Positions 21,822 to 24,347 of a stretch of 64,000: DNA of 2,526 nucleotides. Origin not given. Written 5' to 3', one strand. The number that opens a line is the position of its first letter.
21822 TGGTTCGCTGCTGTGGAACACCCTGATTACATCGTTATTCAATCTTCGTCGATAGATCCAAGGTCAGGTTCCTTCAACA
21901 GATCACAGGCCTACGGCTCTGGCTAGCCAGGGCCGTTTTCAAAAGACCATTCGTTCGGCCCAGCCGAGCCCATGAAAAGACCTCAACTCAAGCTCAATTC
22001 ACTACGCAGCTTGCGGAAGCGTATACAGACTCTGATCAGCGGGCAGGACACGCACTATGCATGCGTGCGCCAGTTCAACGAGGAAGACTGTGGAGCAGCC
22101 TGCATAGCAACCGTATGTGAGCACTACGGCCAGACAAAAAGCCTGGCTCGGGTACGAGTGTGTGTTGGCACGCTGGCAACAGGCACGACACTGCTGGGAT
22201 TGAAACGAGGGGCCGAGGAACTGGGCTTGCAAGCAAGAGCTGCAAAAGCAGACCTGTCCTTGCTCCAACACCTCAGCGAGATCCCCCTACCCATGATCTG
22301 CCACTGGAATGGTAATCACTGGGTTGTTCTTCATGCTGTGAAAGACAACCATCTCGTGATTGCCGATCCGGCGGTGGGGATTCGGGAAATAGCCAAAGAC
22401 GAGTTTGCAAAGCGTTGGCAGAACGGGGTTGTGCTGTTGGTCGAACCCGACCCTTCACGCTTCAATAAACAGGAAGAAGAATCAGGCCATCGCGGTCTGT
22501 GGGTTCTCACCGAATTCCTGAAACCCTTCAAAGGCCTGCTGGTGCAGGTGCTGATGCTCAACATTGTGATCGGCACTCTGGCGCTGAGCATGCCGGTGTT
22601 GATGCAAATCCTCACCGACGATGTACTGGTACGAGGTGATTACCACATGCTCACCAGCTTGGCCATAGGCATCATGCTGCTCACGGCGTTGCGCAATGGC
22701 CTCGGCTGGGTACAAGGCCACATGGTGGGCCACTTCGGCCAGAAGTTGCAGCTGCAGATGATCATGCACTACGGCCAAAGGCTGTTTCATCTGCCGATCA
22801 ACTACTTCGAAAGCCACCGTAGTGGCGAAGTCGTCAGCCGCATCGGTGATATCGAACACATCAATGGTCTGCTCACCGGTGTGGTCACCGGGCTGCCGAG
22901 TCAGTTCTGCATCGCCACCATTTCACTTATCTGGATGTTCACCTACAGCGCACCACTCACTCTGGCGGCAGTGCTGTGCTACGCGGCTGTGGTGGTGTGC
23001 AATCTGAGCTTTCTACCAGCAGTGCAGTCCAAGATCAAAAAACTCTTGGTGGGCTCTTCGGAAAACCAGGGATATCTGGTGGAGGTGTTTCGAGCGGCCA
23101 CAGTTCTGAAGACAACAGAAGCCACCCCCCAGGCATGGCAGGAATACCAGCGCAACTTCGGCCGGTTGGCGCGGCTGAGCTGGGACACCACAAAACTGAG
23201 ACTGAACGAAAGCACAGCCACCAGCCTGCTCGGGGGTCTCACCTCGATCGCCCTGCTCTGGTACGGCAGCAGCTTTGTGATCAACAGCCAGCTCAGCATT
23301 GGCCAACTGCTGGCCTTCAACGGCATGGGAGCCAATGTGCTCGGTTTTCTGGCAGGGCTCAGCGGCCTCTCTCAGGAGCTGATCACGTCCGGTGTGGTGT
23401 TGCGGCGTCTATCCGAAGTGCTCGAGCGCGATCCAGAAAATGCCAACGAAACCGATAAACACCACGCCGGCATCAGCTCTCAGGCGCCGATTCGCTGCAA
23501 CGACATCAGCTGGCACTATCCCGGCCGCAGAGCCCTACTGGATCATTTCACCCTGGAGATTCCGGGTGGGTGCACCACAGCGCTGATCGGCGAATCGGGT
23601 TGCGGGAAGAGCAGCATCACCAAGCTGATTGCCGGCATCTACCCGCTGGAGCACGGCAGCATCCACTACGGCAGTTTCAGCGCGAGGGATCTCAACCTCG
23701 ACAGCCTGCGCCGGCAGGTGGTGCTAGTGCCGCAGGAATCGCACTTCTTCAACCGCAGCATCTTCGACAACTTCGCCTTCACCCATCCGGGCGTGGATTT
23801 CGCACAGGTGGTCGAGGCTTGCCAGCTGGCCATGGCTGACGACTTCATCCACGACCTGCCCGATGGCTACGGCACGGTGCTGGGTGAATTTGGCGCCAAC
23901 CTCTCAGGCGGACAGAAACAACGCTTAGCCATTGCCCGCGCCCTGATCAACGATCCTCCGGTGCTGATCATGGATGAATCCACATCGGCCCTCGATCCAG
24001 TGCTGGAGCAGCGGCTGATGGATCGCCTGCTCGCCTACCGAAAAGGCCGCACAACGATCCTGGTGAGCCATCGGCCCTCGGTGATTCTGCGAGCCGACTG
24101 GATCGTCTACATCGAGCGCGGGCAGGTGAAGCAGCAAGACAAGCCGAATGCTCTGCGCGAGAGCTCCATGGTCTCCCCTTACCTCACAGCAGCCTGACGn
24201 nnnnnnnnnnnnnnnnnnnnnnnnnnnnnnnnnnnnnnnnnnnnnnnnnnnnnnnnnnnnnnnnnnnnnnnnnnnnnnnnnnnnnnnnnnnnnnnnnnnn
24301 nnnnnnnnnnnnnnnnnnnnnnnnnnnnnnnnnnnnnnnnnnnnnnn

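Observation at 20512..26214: Three Cys-free double-glycine peptides plus PCAT/HlyD and an RTX-tail protein: candidate secreted matrix/amyloid (EbfG-like) or new bacteriocin system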

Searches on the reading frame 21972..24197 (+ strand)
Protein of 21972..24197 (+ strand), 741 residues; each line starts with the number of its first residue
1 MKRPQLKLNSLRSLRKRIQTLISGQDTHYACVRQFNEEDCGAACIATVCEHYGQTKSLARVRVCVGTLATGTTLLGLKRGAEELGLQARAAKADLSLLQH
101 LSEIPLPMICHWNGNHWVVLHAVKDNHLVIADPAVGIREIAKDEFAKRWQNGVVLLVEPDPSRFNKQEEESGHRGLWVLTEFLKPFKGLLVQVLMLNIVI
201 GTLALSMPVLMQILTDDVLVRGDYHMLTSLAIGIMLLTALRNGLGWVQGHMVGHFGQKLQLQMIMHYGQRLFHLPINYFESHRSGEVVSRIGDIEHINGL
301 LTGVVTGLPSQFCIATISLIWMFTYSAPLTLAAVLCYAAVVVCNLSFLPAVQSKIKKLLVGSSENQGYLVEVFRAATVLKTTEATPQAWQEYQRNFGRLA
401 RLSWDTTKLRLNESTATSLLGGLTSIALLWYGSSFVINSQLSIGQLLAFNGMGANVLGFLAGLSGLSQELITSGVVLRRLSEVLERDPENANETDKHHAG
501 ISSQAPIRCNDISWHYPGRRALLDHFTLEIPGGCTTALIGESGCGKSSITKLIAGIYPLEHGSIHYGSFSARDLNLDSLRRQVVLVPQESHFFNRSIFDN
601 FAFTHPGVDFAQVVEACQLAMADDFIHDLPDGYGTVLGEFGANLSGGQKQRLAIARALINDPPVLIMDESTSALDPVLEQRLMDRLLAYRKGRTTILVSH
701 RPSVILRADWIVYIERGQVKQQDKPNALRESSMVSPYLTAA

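Call 3: search_protein_families(library=ncbifam, proteins=[window:21972-24197:+], max_evalue=0.01)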
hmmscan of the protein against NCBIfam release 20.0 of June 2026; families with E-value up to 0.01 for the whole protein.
window:21972-24197:+ (741 aa): 191 families (the best 25 are shown)
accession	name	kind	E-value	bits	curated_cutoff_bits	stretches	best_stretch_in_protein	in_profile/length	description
TIGR03796.1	NHLM_micro_ABC1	equivalog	3.9e-126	422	853.3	1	31-730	4-700/710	NHLP family bacteriocin export ABC transporter peptidase/permease/ATPase subunit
TIGR01846.1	type_I_sec_HlyB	subfamily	2.7e-121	406.1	725.55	1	44-728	4-678/694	type I secretion system permease/ATPase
TIGR01193.1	bacteriocin_ABC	subfamily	5.5e-110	368.9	523.85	1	34-723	1-690/708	peptide cleavage/export ABC transporter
TIGR03375.1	type_I_sec_LssB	subfamily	5.3e-98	329.1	693.1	1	43-725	5-685/696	type I secretion system permease/ATPase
TIGR03797.1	NHLM_micro_ABC2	equivalog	8.8e-85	285.6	709.4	1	115-729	71-672/686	NHLP bacteriocin export ABC transporter permease/ATPase subunit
TIGR02204.1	MsbA_rel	hypoth_equivalog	3.4e-83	280.2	780.4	1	176-728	6-561/576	ABC transporter, permease/ATP-binding protein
TIGR00958.1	3a01208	subfamily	3e-79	267.1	874.6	1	159-732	132-704/711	antigen peptide transporter 2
TIGR02203.1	MsbA_lipidA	equivalog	4.2e-78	263.2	602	1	181-721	7-548/572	lipid A export permease/ATP-binding protein MsbA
NF045513.1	HepA_fam_ABC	equivalog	4.2e-76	256.7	725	1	227-727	94-594/610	heterocyst formation ABC transporter subunit HepA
NF008381.0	PRK11176.1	equivalog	6.2e-70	236.2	867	1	170-728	7-565/582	lipid A ABC transporter ATP-binding protein/permease MsbA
TIGR02868.1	CydC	equivalog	1.1e-65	222.3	329.05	1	277-702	102-530/530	thiol reductant ABC exporter subunit CydC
NF010178.0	PRK13657.1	equivalog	2.3e-65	221.1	733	1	181-727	12-555/588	glucan ABC transporter ATP-binding protein/ permease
TIGR01842.1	type_I_sec_PrtD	subfamily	3.3e-64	217.3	510.15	1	185-721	3-533/544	type I secretion system permease/ATPase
NF052233.1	CphA_assoc_ABC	equivalog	3.7e-64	217.3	880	1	166-728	162-729/766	cyanophycin metabolism-associated ABC transporter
TIGR02857.1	CydD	equivalog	1.1e-62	212.7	435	1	479-713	296-528/529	thiol reductant ABC exporter subunit CydD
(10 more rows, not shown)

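Call 4: search_protein_families(library=pfam, proteins=[window:21972-24197:+], max_evalue=0.01)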
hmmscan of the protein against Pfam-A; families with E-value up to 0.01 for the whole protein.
window:21972-24197:+ (741 aa): 6 families
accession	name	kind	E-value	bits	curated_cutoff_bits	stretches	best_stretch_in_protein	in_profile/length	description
PF03412.21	Peptidase_C39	-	8.6e-37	126.4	22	1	29-161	2-132/133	Peptidase C39 family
PF00664.28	ABC_membrane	-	3.6e-30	106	28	1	193-450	4-264/274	ABC transporter transmembrane region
PF00005.33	ABC_tran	-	1.2e-27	97.6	25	1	523-672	1-137/137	ABC transporter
PF02463.25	SMC_N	-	9.2e-07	28.9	40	1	643-715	136-212/220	RecF/RecN/SMC N terminal domain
PF13304.12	AAA_21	-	2.3e-05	25.1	27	1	629-704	227-302/304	AAA domain, putative AbiEii toxin, Type IV TA system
PF09818.15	ABC_ATPase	-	0.0029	17.1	23.2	1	624-698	139-212/283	P-loop domain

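Call 7: find_encoding_contigs(protein=window:21972-24197:+, flank=10000, max_places=6)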
Protein window:21972-24197:+ (741 aa): no gene with exactly this product is on record in the collection.

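Call 25: search_solved_structures(query=window:21972-24197:+, max_evalue=1e-20, show_alignments=2)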
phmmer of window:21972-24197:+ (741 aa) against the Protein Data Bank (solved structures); distinct sequences matched with E-value up to 1e-20: 283 (the best 60 are shown).
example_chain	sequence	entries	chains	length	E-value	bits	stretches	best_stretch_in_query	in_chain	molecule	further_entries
4ry2_A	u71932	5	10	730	4.6e-106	358.9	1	28-722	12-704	ABC-type bacteriocin transporter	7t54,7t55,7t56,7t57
8vp3_A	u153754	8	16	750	4.9e-106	358.8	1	28-722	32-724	ABC-type bacteriocin transporter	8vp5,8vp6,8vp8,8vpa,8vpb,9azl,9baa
4s0f_A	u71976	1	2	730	1.2e-105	357.5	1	28-722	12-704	ABC-type bacteriocin transporter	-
6v9z_A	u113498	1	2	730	8.1e-105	354.8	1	28-722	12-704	ABC-type bacteriocin transporter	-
8vp9_A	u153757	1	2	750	5.4e-103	348.7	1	28-722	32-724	ABC-type bacteriocin transporter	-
6ujp_A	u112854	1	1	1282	2.2e-98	333.5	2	269-730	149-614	ATP-dependent translocase ABCB1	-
6ujt_A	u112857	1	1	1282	2.9e-98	333.1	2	269-730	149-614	ATP-dependent translocase ABCB1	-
6ujw_A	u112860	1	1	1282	3.1e-98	333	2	269-730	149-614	ATP-dependent translocase ABCB1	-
6ujs_A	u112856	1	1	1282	4.1e-98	332.6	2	269-730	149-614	ATP-dependent translocase ABCB1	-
4m1m_A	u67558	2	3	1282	4.1e-98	332.6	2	269-730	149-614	Multidrug resistance protein 1A | ATP-dependent translocase ABCB1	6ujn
6ujr_A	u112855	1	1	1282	4.2e-98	332.6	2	269-730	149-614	ATP-dependent translocase ABCB1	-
4lsg_A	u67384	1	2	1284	4.2e-98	332.6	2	269-730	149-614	Multidrug resistance protein 1A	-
3g5u_A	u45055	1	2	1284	4.2e-98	332.6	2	269-730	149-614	Multidrug resistance protein 1a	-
6q81_A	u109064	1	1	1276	5e-98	332.3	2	269-730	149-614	P-glycoprotein (ABCB1)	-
4m2s_A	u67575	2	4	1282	5.1e-98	332.3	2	269-730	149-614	Multidrug resistance protein 1A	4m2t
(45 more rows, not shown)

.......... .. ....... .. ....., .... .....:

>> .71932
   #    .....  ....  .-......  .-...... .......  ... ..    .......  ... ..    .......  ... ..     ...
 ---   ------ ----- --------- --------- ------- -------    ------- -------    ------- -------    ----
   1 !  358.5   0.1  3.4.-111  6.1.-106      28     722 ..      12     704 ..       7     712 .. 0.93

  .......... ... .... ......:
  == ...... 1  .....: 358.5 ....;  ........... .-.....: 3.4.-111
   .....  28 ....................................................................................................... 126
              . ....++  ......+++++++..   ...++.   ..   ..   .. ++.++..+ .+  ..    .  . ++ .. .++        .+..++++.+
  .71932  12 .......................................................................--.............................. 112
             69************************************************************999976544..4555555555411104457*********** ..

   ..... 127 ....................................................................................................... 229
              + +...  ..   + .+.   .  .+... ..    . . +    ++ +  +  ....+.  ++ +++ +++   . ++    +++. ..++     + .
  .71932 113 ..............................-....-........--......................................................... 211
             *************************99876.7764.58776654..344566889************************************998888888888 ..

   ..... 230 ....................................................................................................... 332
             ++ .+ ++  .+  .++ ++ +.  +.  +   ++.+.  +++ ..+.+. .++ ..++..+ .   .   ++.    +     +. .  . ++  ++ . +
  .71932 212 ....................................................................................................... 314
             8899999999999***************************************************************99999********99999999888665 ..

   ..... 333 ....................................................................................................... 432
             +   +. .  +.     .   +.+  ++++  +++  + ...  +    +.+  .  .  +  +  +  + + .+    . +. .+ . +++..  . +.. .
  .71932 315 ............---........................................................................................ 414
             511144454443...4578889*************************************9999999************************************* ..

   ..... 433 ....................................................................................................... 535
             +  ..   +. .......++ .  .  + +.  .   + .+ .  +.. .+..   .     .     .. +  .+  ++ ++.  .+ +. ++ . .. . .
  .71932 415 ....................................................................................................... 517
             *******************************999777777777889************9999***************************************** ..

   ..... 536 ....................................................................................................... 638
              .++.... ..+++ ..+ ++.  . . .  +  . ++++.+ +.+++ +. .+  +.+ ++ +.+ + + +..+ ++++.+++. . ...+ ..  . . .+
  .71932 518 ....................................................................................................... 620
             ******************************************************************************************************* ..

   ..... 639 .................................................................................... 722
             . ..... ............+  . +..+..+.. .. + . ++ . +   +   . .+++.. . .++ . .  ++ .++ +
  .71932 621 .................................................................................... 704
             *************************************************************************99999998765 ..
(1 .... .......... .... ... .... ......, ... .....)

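Call 78: find_related_loci(query=window:21972-24197:+, collection=metagenome_contigs, flank=6000)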
Query window:21972-24197:+ (741 aa) in metagenome_contigs; peptide patterns used: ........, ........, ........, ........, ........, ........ (x = any residue, [..] = any of these).
56 stretches matched a pattern; 30 encode a relative of the query (tblastn E <= 1e-3); 30 distinct loci.
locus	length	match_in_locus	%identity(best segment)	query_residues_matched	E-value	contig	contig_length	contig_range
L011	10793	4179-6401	88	1-741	0e+0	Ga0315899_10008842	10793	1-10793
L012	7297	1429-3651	88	1-741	0e+0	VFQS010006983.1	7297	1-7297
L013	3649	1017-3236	74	1-739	0e+0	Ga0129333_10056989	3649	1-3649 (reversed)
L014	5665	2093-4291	74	9-740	0e+0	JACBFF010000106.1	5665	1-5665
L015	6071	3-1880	77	116-740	0e+0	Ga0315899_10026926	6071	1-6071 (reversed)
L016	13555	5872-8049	67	13-741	0e+0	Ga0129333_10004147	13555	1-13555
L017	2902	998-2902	75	4-638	0e+0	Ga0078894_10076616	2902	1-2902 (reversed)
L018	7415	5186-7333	65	24-741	0e+0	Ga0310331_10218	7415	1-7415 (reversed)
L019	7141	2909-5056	65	24-741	0e+0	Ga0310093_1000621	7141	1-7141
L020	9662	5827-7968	61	27-741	0e+0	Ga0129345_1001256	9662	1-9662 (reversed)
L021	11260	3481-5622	61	27-741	0e+0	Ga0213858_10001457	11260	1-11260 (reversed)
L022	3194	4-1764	77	153-740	0e+0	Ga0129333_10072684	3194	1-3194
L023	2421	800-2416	69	5-533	0e+0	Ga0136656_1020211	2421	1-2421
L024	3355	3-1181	93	346-738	0e+0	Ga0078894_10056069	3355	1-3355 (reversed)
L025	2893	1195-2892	62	15-571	0e+0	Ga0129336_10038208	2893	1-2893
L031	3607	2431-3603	63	7-400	2e-165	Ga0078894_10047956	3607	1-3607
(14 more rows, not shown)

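Call 83: search_protein_families(library=pfam, proteins=[L016:855-4349:+, L016:9327-9821:+, L016:9312-9764:-, L016:10482-11096:+, L016:11080-11832:+, L016:12471-13337:-, L021:1143-2246:+, L021:6860-7585:+, L021:8017-9486:+, L021:9994-10746:-], max_evalue=0.001)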
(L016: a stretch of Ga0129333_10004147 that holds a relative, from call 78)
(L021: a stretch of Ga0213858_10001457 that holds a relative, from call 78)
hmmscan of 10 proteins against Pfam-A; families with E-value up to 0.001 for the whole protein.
L016:855-4349:+ (1164 aa): 3 families
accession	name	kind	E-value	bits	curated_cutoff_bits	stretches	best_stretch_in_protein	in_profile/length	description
PF13540.12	RCC1_2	-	1.6e-34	117.3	22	0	266-293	2-29/30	Regulator of chromosome condensation (RCC1) repeat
PF25390.1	WD40_RLD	-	3e-30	106.2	150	3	150-332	44-273/363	RCC1-like domain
PF13448.11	DUF4114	-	1.3e-11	45.7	27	1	1111-1159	29-83/85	Domain of unknown function (DUF4114)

L016:9327-9821:+ (164 aa): 0 families

L016:9312-9764:- (150 aa): 1 family
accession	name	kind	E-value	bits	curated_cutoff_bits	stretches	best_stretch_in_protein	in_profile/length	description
PF01894.22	UPF0047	-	6.2e-33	113.9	27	1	20-145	1-115/117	Uncharacterised protein family UPF0047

L016:10482-11096:+ (204 aa): 0 families

L016:11080-11832:+ (250 aa): 4 families
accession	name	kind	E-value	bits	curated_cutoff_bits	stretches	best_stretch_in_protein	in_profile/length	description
PF20408.4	Abhydrolase_11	-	9.8e-78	260.8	27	1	45-239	2-193/193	Alpha/beta hydrolase domain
PF12146.15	Hydrolase_4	-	1.6e-07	31.3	27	1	44-182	3-142/239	Serine aminopeptidase, S33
PF00561.26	Abhydrolase_1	-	2.2e-06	27.9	25.8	1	48-160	3-111/245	alpha/beta hydrolase fold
PF12697.13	Abhydrolase_6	-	3.2e-05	25.1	26.3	1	48-214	1-149/217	Alpha/beta hydrolase family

L016:12471-13337:- (288 aa): 1 family
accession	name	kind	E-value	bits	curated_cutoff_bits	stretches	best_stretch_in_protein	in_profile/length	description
PF08501.16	Shikimate_dh_N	-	4.1e-12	46.6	27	1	12-94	2-83/83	Shikimate dehydrogenase substrate binding domain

L021:1143-2246:+ (367 aa): 7 families
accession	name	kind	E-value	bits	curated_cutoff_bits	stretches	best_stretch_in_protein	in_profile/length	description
PF02353.26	CMAS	-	3.3e-77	259.9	27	1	99-361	4-273/273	Mycolic acid cyclopropane synthetase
PF13649.12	Methyltransf_25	-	3.6e-12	47.2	27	1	161-254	2-97/97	Methyltransferase domain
PF08241.18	Methyltransf_11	-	4.2e-11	43.8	21.2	1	161-257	1-94/95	Methyltransferase domain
PF13489.12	Methyltransf_23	-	3.4e-10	40.3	27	1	142-264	7-122/164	Methyltransferase domain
PF08242.18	Methyltransf_12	-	4.2e-08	34.3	30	1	161-256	1-98/98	Methyltransferase domain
PF07021.18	MetW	-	2.5e-05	24.4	21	1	154-190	11-47/193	Methionine biosynthesis protein MetW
PF13847.12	Methyltransf_31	-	0.00027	21.1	27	1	155-262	2-113/145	Methyltransferase domain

L021:6860-7585:+ (241 aa): 1 family
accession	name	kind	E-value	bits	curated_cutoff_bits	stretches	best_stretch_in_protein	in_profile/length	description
PF00156.33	Pribosyltran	-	1.9e-09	37.4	26.3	1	31-185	22-134/158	Phosphoribosyl transferase domain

L021:8017-9486:+ (489 aa): 3 families
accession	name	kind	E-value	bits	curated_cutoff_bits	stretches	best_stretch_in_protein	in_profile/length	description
PF04542.20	Sigma70_r2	-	1.6e-13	50.7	24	1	226-292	2-64/71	Sigma-70 region 2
PF04545.22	Sigma70_r4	-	5.5e-09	35.8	24.1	1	395-442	4-49/50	Sigma-70, region 4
PF00140.25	Sigma70_r1_2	-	2.2e-06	27.9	22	1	174-204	1-31/34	Sigma-70 factor, region 1.2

L021:9994-10746:- (250 aa): 0 families
